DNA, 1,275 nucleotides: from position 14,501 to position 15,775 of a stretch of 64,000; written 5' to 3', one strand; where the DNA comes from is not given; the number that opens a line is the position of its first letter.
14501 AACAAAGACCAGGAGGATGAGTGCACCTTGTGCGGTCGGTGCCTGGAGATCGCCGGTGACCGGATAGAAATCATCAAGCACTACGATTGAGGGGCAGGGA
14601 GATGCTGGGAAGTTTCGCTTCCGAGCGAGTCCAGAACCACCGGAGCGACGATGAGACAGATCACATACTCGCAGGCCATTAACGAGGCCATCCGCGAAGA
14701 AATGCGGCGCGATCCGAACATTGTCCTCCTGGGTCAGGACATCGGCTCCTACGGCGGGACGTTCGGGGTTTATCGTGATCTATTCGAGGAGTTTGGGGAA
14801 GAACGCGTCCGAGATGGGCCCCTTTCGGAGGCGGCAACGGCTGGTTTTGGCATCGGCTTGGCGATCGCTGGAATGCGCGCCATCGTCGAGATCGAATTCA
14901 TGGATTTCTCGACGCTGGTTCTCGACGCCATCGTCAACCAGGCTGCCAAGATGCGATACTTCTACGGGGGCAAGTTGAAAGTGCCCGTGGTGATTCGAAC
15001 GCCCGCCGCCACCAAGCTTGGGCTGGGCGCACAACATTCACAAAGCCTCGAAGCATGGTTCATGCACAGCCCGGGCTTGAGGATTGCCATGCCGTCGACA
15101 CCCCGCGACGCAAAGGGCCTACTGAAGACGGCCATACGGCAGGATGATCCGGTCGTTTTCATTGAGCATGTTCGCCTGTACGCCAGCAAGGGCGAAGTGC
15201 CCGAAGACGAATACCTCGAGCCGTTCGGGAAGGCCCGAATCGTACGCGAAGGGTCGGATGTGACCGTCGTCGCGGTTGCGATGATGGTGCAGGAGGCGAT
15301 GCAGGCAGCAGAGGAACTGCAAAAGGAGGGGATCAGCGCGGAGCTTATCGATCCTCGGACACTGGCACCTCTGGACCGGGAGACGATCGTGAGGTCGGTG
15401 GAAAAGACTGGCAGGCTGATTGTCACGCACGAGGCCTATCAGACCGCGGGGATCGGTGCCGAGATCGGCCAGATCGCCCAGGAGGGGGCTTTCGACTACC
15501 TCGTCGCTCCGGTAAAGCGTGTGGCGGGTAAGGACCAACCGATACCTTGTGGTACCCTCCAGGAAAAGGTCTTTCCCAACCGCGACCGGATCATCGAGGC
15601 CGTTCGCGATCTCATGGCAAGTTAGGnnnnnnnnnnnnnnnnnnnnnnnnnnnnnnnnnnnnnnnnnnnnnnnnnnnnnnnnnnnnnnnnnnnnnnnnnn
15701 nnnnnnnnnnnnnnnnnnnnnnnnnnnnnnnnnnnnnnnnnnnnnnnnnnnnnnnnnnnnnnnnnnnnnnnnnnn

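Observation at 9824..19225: GntR-headed sugar/sugar-acid cluster with an unexpected oxidative module (E1 beta+alpha, ferredoxin-like protein, ADP-forming CoA ligase)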

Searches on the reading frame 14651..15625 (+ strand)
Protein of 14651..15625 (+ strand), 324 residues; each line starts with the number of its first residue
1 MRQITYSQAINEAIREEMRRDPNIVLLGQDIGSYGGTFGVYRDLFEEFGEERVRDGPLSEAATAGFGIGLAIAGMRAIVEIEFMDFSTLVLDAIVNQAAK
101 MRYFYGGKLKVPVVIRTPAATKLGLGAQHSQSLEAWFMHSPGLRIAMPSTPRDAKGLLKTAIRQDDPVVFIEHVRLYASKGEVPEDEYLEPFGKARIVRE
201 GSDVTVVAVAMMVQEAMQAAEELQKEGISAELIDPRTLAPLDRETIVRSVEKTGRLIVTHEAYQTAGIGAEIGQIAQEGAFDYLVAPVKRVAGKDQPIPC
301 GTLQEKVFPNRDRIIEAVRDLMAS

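Call 5: search_protein_families(library=pfam, proteins=[window:14651-15625:+], max_evalue=0.01)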
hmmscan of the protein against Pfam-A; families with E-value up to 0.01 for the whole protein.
window:14651-15625:+ (324 aa): 3 families
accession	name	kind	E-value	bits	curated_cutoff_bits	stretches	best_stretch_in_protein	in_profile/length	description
PF02779.29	Transket_pyr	-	5.7e-42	143.8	27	1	3-178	2-173/174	Transketolase, pyrimidine binding domain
PF02780.25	Transketolase_C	-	1.2e-39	135.5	25.9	1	193-314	1-124/124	Transketolase, C-terminal domain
PF17147.9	PFOR_II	-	0.00017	22.3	27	1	203-295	2-96/102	Pyruvate:ferredoxin oxidoreductase core domain II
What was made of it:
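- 14651..15625 (+): E1 beta subunit of a ThDP-dependent 2-oxoacid dehydrogenase. Transket_pyr and Transketolase_C domains (call 5).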

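Call 6: search_protein_families(library=ncbifam, proteins=[window:14651-15625:+], max_evalue=0.01)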
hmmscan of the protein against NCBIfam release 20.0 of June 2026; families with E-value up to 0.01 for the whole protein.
window:14651-15625:+ (324 aa): 10 families
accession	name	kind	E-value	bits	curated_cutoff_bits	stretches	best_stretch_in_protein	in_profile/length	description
NF006667.0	PRK09212.1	subfamily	5.9e-111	370.5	321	1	1-322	1-323/327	pyruvate dehydrogenase complex E1 component subunit beta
NF008854.0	PRK11892.1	equivalog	1.7e-107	360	454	1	1-322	139-462/464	pyruvate dehydrogenase complex E1 component subunit beta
TIGR00204.1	dxs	equivalog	5.5e-22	78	465.95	1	4-305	310-595/616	1-deoxy-D-xylulose-5-phosphate synthase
NF004559.0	PRK05899.2-5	equivalog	4.1e-21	74.9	488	1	8-299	322-599/627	transketolase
NF008968.0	PRK12315.1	subfamily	1.3e-16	60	510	1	4-274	279-535/582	1-deoxy-D-xylulose-5-phosphate synthase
NF003933.0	PRK05444.2-2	equivalog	3.5e-12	45.6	395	1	40-301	326-581/606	1-deoxy-D-xylulose-5-phosphate synthase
NF004556.0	PRK05899.2-2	equivalog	5.9e-12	44.6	575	1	185-280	503-597/639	transketolase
NF006412.0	PRK08659.1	equivalog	9.6e-05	21.7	411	1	199-259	272-332/378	2-oxoacid:acceptor oxidoreductase subunit alpha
NF041170.1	Oxoac_fdxalpha_Archa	equivalog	0.00014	20.3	800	1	176-268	499-586/636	2-oxoacid:ferredoxin oxidoreductase subunit alpha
NF007201.0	PRK09622.1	equivalog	0.0005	19.1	590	1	200-265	266-331/405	2-oxoacid:ferredoxin oxidoreductase subunit alpha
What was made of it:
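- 14651..15625 (+): NF006667 scores 370.5 bits against a cut-off of 321 (call 6).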

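Call 27: find_related_loci(query=window:14651-15625:+, collection=metagenome_contigs, flank=10000)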
Query window:14651-15625:+ (324 aa) in metagenome_contigs; peptide patterns used: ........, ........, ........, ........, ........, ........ (x = any residue, [..] = any of these).
457 stretches matched a pattern; 347 encode a relative of the query (tblastn E <= 1e-3); the best 80 are kept; 80 distinct loci.
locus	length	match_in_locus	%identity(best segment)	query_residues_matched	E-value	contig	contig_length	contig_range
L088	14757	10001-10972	99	1-324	0e+0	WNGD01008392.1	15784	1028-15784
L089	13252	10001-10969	99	1-323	0e+0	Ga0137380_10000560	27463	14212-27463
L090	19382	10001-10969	99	1-323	0e+0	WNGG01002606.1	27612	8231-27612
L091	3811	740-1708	99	1-323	0e+0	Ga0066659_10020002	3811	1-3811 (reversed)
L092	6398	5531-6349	84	1-324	9e-176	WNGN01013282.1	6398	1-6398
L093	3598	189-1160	88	1-324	0e+0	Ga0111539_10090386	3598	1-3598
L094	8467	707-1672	65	1-322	4e-149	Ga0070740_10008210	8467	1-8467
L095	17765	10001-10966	65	1-322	5e-149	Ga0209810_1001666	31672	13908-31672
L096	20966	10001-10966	63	1-322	1e-146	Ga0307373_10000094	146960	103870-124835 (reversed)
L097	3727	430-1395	64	1-322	5e-148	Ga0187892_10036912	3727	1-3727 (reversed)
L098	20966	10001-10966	65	2-323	4e-143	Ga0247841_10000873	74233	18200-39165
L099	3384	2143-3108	65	1-322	1e-147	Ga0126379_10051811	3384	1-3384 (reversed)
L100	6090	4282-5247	62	1-322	4e-142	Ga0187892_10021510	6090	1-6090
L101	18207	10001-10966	62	1-322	1e-141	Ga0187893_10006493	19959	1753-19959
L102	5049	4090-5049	63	1-320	1e-142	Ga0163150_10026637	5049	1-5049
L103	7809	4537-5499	64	2-322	2e-139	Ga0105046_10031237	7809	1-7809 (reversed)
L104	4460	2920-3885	65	2-323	2e-141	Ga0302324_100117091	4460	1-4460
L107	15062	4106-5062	63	1-319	5e-138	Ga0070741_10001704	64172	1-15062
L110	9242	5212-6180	62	1-323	5e-134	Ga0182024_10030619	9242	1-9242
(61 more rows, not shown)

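Call 33: search_protein_families(library=pfam, proteins=[L096:2746-5298:+, L096:5368-6648:+, L096:6746-7585:+, L096:7582-8322:+, L096:8319-9710:+, L096:14933-16324:+, L096:16337-17218:+, L098:4088-5047:+, L098:5057-5821:+, L098:2078-4024:-], max_evalue=0.0001)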
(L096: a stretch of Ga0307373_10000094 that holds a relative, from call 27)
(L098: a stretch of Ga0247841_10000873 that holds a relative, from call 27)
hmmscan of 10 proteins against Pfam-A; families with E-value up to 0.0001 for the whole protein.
L096:2746-5298:+ (850 aa): 1 family
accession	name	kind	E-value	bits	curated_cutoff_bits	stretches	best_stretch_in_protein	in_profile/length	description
PF03648.19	Glyco_hydro_67N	-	3.8e-08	34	24.3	1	62-168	24-120/120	Glycosyl hydrolase family 67 N-terminus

L096:5368-6648:+ (426 aa): 2 families
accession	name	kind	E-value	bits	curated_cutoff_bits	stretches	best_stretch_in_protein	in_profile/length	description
PF13378.12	MR_MLE_C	-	7.9e-54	183.1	29.4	1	200-418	9-219/219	Enolase C-terminal domain-like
PF02746.21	MR_MLE_N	-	1.2e-19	71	22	1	73-171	27-117/117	Mandelate racemase / muconate lactonizing enzyme, N-terminal domain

L096:6746-7585:+ (279 aa): 1 family
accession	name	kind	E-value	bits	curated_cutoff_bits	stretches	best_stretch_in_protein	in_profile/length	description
PF01261.30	AP_endonuc_2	-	6.8e-26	91.9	31.1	1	23-253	2-231/249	Xylose isomerase-like TIM barrel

L096:7582-8322:+ (246 aa): 2 families
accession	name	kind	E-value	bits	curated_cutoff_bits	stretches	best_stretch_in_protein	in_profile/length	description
PF13561.12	adh_short_C2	-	2.9e-61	207.5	27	1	15-243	1-235/236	Enoyl-(Acyl carrier protein) reductase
PF00106.31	adh_short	-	7.9e-48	163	26.6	1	9-196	1-192/195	short chain dehydrogenase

L096:8319-9710:+ (463 aa): 1 family
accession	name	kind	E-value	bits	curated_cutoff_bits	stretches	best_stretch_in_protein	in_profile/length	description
PF11762.14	Arabinose_Iso_C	-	4.4e-06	26.9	25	1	388-455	72-141/144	L-arabinose isomerase C-terminal domain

L096:14933-16324:+ (463 aa): 1 family
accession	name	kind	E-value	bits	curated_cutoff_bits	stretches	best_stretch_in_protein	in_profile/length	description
PF02515.22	CoA_transf_3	-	1.6e-121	406.3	23.3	1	72-439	1-366/366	CoA-transferase family III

L096:16337-17218:+ (293 aa): 3 families
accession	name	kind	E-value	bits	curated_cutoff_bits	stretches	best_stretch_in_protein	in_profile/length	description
PF03328.21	HpcH_HpaI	-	1.6e-49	168.6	25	1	13-230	3-221/221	HpcH/HpaI aldolase/citrate lyase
PF15617.12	C-C_Bond_Lyase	-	5.7e-21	75.4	28.4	1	12-275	9-299/320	C-C_Bond_Lyase of the TIM-Barrel fold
PF22484.2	DUF6986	-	3.1e-05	23.4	27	1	96-173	167-251/408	Domain of unknown function (DUF6986)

L098:4088-5047:+ (319 aa): 0 families

L098:5057-5821:+ (254 aa): 1 family
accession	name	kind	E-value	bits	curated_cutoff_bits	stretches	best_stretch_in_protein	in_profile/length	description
PF01182.26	Glucosamine_iso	-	3.3e-23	83.1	27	1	16-236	2-218/225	Glucosamine-6-phosphate isomerases/6-phosphogluconolactonase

L098:2078-4024:- (648 aa): 2 families
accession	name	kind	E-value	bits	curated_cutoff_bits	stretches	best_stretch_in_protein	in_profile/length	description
PF13378.12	MR_MLE_C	-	4e-51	174.2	29.4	1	419-637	6-217/219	Enolase C-terminal domain-like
PF02746.21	MR_MLE_N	-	1.5e-15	57.8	22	1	296-392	28-117/117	Mandelate racemase / muconate lactonizing enzyme, N-terminal domain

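Call 60: list_cluster_members(proteins=[window:14651-15625:+, window:15627-16610:+, window:10753-11955:-, window:13483-14394:+, window:14378-14590:+, window:16632-18035:+, window:18185-19225:+])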
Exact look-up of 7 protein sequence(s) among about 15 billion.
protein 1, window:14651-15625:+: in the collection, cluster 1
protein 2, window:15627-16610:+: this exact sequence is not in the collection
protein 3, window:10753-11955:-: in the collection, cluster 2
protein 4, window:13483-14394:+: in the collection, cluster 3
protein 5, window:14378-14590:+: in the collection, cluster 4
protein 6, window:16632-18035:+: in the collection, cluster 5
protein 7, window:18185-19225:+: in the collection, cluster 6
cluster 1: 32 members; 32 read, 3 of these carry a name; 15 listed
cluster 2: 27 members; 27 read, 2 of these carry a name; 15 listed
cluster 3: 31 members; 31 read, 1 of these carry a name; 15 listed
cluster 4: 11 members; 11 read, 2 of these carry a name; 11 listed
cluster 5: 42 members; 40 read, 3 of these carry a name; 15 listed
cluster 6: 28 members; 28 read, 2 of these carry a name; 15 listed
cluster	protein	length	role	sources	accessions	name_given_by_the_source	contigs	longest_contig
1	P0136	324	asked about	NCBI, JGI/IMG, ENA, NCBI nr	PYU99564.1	MAG: alpha-ketoacid dehydrogenase subunit beta [Acidobacteria bacterium] | MAG: alpha-ketoacid dehydrogenase subunit beta [Acidobacteriota bacterium]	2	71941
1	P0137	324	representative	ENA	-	-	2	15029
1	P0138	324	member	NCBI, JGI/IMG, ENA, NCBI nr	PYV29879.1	MAG: alpha-ketoacid dehydrogenase subunit beta [Acidobacteria bacterium] | MAG: alpha-ketoacid dehydrogenase subunit beta [Acidobacteriota bacterium]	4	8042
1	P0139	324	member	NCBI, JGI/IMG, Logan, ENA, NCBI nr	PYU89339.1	MAG: alpha-ketoacid dehydrogenase subunit beta [Acidobacteria bacterium] | MAG: alpha-ketoacid dehydrogenase subunit beta [Acidobacteriota bacterium]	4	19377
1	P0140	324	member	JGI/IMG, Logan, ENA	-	-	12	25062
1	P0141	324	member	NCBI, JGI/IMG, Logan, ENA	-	-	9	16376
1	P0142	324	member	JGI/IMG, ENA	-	-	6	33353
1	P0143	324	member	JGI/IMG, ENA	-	-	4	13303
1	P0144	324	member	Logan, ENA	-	-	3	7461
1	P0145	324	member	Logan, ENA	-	-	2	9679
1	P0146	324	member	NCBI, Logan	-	-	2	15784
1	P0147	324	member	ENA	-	-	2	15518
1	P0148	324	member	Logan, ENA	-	-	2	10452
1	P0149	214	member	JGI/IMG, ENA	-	-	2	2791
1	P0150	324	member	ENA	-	-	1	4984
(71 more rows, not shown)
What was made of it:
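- Each protein's 90%-identity cluster has 11-42 member sequences seen on many contigs (call 60).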

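Call 64: search_protein_families(library=ncbifam, proteins=[L096:14933-16324:+, L096:16337-17218:+, L096:5368-6648:+, L096:6746-7585:+, L096:7582-8322:+, L098:9214-9987:+, L096:12119-13297:+], max_evalue=0.00001)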
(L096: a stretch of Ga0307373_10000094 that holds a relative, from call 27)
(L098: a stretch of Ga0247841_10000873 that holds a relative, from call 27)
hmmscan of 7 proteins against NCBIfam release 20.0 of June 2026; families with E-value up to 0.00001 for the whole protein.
L096:14933-16324:+ (463 aa): 7 families
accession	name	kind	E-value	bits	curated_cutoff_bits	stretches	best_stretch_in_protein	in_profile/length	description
NF052585.1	SucGlutTfsCaiB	equivalog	1.8e-82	277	750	1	69-444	5-386/394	succinate--glutarate CoA-transferase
NF041294.1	Scnl_mescCoAtase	equivalog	3.1e-81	273.4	700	1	72-443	4-380/381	succinyl-CoA:mesaconate CoA-transferase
NF003809.0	PRK05398.1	subfamily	3.9e-72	243.1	442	2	68-273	1-205/416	formyl-CoA transferase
TIGR03253.1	oxalate_frc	equivalog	2e-70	237.6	504.2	2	71-273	3-204/416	formyl-CoA transferase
NF008511.0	PRK11430.1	equivalog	6e-67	226.4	522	1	70-430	8-361/381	CoA:oxalate CoA-transferase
NF002914.1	PRK03525.1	equivalog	1.2e-41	143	413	1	72-463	10-397/400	L-carnitine CoA-transferase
TIGR04253.1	mesacon_CoA_iso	equivalog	4.4e-26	91.8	725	1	72-463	3-400/403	2-methylfumaryl-CoA isomerase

L096:16337-17218:+ (293 aa): 3 families
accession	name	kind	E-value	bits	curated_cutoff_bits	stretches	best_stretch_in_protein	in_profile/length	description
TIGR01588.1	citE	equivalog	6.3e-70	235.5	443.4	1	13-290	6-283/288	citrate (pro-3S)-lyase subunit beta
NF038242.1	RipC_Ccl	equivalog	3.9e-52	177.4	375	1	13-290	4-268/268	itaconate degradation C-C-lyase RipC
NF041626.1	malyCoAlyase_Halo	equivalog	2.8e-21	75.9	500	1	35-281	37-304/340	L-malyl-CoA/beta-methylmalyl-CoA lyase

L096:5368-6648:+ (426 aa): 12 families
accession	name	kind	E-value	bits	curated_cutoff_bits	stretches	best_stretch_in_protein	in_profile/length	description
NF010624.0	PRK14017.1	equivalog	3.6e-48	164.6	311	1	76-422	16-360/382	galactonate dehydratase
NF047820.1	TalGalacDh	equivalog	1e-47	162.9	500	1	78-418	41-360/371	L-talarate/galactarate dehydratase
NF040790.2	glucon_galact_dh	equivalog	2.8e-43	148.2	750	1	51-424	1-371/390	bifunctional D-gluconate/D-galactonate dehydratase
NF040866.1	AraD_Arch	equivalog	4.4e-40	137.8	650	1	75-423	34-370/372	arabinonate dehydratase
NF043051.1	ManoateDhtManD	equivalog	9.2e-40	136.7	550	2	74-210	17-147/403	D-mannonate dehydratase ManD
NF011968.0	PRK15440.1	equivalog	1.3e-37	129.7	393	1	77-424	61-393/395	L-rhamnonate dehydratase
NF011654.0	PRK15072.1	subfamily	1.1e-36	126.5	430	2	74-210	17-147/404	D-galactonate dehydratase family protein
TIGR02534.1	mucon_cyclo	subfamily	4.6e-27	95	334.95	1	73-423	27-366/368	muconate/chloromuconate family cycloisomerase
NF043002.1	HProlDhtase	equivalog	6.8e-20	71.2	500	1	75-419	33-359/366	cis-3-hydroxy-L-proline dehydratase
TIGR01928.1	menC_lowGC_arch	equivalog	1.2e-16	60.7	200.65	1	66-352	14-280/325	o-succinylbenzoate synthase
NF041118.1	A_G_epim_Thtga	equivalog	1.1e-07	31.3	500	1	79-377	35-315/341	L-Ala-D/L-Glu epimerase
NF002782.0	PRK02901.1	equivalog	6.7e-07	28.6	288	1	224-365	116-248/328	o-succinylbenzoate synthase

L096:6746-7585:+ (279 aa): 2 families
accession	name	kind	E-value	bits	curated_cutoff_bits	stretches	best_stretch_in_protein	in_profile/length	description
TIGR03234.1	OH-pyruv-isom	equivalog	1.4e-07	31.2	353.45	1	59-252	43-241/254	hydroxypyruvate isomerase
NF043033.1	OxoTetrIsom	equivalog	4e-07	30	325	1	59-251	44-237/251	2-oxo-tetronate isomerase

L096:7582-8322:+ (246 aa): 213 families (the best 25 are shown)
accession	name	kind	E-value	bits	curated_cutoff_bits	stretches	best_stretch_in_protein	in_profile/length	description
NF005559.1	PRK07231.1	subfamily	4.9e-64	216.2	215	1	5-244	1-248/249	glucose 1-dehydrogenase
NF004198.0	PRK05653.1-3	equivalog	1.9e-62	210.9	296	1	6-245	5-248/248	3-oxoacyl-ACP reductase FabG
NF052558.1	MBtsdlDhBudC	equivalog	2.1e-60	204.4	270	1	7-243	2-241/250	meso-2,3-butanediol dehydrogenase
NF004791.0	PRK06138.1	equivalog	8.5e-58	195.6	312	1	5-244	2-250/252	SDR family oxidoreductase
NF009468.0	PRK12826.1-4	equivalog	3.4e-54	184.2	318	1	5-244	4-248/256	SDR family oxidoreductase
NF009466.0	PRK12826.1-2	subfamily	3.6e-54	183.8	222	1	7-244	2-245/248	3-oxoacyl-ACP reductase FabG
TIGR01830.1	3oxo_ACP_reduc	equivalog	2.3e-53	181.4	297.75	1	11-243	1-238/239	3-oxoacyl-[acyl-carrier-protein] reductase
NF009464.0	PRK12824.1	subfamily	6.3e-52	176.7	269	1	8-245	2-244/245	3-oxoacyl-ACP reductase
NF004197.0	PRK05653.1-1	equivalog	1e-51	176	332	1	5-245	4-248/249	3-oxoacyl-ACP reductase FabG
NF047923.1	pyridox_DH_SDR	equivalog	1.3e-51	175.5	325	1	7-243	2-240/243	pyridoxal 4-dehydrogenase, SDR-type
NF047420.2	EF_P_mod_YmfI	equivalog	1.2e-50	172.5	238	1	11-244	2-236/236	elongation factor P 5-aminopentanone reductase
NF009547.0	PRK12936.1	subfamily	1.4e-50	172.1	436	1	4-246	2-245/245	3-ketoacyl-(acyl-carrier-protein) reductase NodG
NF009546.0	PRK12935.1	equivalog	4.7e-50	170.4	418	1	5-245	3-247/247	acetoacetyl-CoA reductase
NF004202.0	PRK05653.2-2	equivalog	5e-50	170.5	333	1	6-244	5-248/259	3-oxoacyl-ACP reductase FabG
NF005067.0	PRK06484.1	equivalog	8.1e-50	169.8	713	1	8-244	273-512/524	short chain dehydrogenase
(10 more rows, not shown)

L098:9214-9987:+ (257 aa): 20 families
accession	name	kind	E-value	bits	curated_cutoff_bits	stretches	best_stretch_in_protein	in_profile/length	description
NF004866.0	PRK06224.1-3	subfamily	2.5e-76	256.4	245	1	4-248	18-268/275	citryl-CoA lyase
NF004869.0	PRK06224.1-6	subfamily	5e-76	255.5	212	1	1-253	1-260/263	citryl-CoA lyase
NF004864.0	PRK06224.1-1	equivalog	1.3e-61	208.1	261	1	2-250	14-276/278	citryl-CoA lyase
NF004868.0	PRK06224.1-5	subfamily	5.3e-54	183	193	1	6-227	7-238/260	citryl-CoA lyase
NF004867.0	PRK06224.1-4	equivalog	5.3e-39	133.8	409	1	24-224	28-233/261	citryl-CoA lyase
NF009005.0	PRK12350.1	subfamily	1.2e-31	110.3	332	1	50-247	157-353/366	citrate synthase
NF004865.0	PRK06224.1-2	equivalog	5.1e-31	108.1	323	1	4-245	6-263/265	citryl-CoA lyase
TIGR01800.1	cit_synth_II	subfamily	1.1e-29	103.4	421.3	2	52-247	168-360/368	2-methylcitrate synthase/citrate synthase II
NF004126.0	PRK05614.1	equivalog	8.3e-28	97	505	1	53-248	221-423/430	citrate synthase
NF010636.0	PRK14033.1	equivalog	6.7e-27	94.3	479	2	54-250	180-373/376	bifunctional 2-methylcitrate synthase/citrate synthase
NF010639.0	PRK14036.1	equivalog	3.4e-26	91.8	502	1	51-234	174-361/379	citrate synthase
NF041301.1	Cit_synth_Halo_CitZ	equivalog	5e-23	81.7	550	2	55-231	181-359/379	citrate synthase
NF041157.1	Cit_synThplmales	equivalog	1e-22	80.8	590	1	52-247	171-368/377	citrate synthase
TIGR01798.1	cit_synth_I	equivalog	4.2e-22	78.4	485.15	1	54-247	209-410/412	citrate synthase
NF009006.1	PRK12351.1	equivalog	2.9e-21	75.3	550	1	53-247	177-368/376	bifunctional 2-methylcitrate synthase/citrate synthase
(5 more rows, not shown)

L096:12119-13297:+ (392 aa): 11 families
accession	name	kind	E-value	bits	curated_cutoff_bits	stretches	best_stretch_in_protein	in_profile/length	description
TIGR01349.1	PDHac_trf_mito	equivalog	2.6e-63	214.7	445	3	164-378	210-429/437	pyruvate dehydrogenase complex dihydrolipoamide acetyltransferase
NF008814.0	PRK11854.1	equivalog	4.7e-59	200.4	722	2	168-382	412-633/637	pyruvate dehydrogenase complex dihydrolipoyllysine-residue acetyltransferase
NF004309.0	PRK05704.1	equivalog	6.1e-53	180.6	449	2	228-377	248-397/408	2-oxoglutarate dehydrogenase complex dihydrolipoyllysine-residue succinyltransferase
TIGR01347.1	sucB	equivalog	9.5e-50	170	378.65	2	228-379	244-395/404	dihydrolipoyllysine-residue succinyltransferase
TIGR01348.1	PDHac_trf_long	equivalog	4.4e-49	167.5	552.1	2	170-380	364-581/587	dihydrolipoyllysine-residue acetyltransferase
TIGR02927.1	SucB_Actino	equivalog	1.5e-40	139.6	423.45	2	228-376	411-566/579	2-oxoglutarate dehydrogenase, E2 component, dihydrolipoamide succinyltransferase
NF011416.0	PRK14843.1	equivalog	1.3e-33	116.4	429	1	170-379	125-340/347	dihydrolipoamide acetyltransferase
NF008815.0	PRK11857.1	equivalog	2e-32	112.9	378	1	175-379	90-300/308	dihydrolipoamide acetyltransferase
NF011457.0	PRK14875.1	equivalog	4.1e-21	75.4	307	1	1-157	2-123/372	acetoin dehydrogenase dihydrolipoyllysine-residue acetyltransferase subunit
NF008854.0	PRK11892.1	equivalog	5.3e-15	55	454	1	1-86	1-88/464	pyruvate dehydrogenase complex E1 component subunit beta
NF008907.0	PRK12270.1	equivalog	7.2e-10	37.3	878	1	207-378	175-361/1241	multifunctional oxoglutarate decarboxylase/oxoglutarate dehydrogenase thiamine pyrophosphate-binding subunit/dihydrolipoyllysine-residue suc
